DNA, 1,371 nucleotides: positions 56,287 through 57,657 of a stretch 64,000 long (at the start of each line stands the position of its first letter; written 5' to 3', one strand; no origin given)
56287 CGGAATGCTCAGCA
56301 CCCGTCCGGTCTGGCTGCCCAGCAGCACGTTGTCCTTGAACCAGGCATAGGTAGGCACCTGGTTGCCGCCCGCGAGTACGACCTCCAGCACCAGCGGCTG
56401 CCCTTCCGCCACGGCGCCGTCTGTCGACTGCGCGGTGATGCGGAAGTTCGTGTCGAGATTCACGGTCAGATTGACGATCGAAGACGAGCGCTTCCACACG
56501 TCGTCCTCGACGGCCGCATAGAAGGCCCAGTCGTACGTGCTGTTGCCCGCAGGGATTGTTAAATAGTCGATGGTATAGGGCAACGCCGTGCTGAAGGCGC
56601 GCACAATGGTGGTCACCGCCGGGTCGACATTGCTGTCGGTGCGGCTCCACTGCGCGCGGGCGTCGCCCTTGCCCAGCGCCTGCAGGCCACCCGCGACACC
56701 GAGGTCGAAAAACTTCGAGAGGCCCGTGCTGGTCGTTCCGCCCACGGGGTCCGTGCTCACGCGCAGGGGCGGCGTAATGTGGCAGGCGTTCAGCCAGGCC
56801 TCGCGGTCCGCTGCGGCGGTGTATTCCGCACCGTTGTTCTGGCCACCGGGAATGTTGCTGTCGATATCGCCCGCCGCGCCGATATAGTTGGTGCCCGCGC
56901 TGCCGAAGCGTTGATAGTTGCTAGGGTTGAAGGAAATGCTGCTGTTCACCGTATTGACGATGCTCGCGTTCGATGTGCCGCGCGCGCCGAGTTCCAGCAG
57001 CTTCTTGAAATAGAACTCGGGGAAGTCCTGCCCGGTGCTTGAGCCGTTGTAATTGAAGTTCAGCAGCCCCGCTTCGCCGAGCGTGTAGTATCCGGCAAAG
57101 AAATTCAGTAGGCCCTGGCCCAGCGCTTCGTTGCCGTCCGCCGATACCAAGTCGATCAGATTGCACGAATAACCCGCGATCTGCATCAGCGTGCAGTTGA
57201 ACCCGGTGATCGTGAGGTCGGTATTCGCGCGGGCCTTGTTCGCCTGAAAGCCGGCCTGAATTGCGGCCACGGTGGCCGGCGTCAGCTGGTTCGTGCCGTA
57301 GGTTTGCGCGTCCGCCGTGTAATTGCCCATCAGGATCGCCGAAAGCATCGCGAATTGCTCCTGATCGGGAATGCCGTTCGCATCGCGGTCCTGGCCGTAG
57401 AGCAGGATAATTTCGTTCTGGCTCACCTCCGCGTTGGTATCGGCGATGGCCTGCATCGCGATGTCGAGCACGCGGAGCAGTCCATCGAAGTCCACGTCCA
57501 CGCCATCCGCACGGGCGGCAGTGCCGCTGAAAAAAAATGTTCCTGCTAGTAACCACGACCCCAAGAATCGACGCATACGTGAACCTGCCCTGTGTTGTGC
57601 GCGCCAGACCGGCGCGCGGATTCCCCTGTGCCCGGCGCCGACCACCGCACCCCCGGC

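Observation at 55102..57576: Second large secreted repeat protein sharing a paralogous Cys-containing C-terminal module of about 100 aa with the FG-GAP protein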

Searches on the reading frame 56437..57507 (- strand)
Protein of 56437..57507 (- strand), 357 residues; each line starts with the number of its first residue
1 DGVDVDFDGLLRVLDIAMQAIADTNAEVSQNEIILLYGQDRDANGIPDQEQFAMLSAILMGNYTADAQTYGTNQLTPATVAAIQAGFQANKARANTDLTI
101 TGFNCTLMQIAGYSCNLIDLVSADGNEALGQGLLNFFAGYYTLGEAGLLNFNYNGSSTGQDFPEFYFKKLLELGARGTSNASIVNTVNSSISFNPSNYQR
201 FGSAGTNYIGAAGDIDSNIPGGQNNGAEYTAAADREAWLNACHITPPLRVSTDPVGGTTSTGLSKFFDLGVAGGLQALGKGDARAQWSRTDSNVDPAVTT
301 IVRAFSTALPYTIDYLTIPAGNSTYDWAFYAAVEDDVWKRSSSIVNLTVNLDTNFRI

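Call 57: find_homologous_proteins(query=window:56437-57507:-, max_evalue=0.001)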
Query seq(357 aa) (357 aa): 2 proteins with E <= 0.001 among 8000 candidates.
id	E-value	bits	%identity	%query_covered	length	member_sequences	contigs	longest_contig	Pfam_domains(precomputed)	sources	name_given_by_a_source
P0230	3.9e-80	288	52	79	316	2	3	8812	-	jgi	jgi:hypothetical protein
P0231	4.9e-60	222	46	69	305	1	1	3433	-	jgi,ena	-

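Call 70: search_protein_families(library=pfam, proteins=[window:56437-57507:-], max_evalue=10)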
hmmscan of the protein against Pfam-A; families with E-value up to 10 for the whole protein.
seq(357 aa): 0 families
